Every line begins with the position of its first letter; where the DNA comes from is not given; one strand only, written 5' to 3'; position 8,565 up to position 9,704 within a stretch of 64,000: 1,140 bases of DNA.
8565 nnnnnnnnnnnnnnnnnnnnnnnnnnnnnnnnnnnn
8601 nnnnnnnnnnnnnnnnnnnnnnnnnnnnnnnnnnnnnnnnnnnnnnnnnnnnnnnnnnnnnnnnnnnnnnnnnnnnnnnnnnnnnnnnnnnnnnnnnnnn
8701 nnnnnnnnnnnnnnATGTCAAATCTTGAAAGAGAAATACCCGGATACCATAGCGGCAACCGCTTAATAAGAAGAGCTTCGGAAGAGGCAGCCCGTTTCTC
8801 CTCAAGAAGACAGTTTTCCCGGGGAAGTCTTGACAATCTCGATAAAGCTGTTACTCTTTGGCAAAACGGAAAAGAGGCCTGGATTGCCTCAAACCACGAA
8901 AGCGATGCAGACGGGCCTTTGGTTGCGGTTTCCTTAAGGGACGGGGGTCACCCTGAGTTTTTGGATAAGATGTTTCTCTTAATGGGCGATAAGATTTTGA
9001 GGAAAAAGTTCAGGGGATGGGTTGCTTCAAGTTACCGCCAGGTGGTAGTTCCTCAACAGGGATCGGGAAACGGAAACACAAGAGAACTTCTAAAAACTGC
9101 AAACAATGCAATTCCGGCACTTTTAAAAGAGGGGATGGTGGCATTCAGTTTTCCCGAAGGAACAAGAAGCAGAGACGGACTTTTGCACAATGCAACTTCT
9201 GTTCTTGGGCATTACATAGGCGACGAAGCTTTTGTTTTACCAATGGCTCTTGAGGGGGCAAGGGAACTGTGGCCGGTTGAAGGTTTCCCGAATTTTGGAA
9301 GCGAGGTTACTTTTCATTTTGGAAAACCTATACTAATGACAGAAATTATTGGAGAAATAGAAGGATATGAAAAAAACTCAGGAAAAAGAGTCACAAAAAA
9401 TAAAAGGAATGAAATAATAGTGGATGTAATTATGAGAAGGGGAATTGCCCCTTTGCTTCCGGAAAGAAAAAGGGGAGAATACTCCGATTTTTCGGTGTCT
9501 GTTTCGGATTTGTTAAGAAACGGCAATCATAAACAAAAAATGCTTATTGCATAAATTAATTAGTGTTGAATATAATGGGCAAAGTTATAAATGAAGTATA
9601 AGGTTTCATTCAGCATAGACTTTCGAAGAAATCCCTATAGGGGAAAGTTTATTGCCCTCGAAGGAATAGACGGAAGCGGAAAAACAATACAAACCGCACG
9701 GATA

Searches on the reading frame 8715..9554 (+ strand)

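Call 50: search_protein_families(library=pfam, proteins=[window:8715-9554:+], max_evalue=0.001)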
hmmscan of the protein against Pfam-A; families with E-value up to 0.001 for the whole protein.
window:8715-9554:+ (279 aa): 1 family
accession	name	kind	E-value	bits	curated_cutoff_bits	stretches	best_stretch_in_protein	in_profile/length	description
PF01553.26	Acyltransferase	-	5.9e-09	36.3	23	1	51-160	12-111/132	Acyltransferase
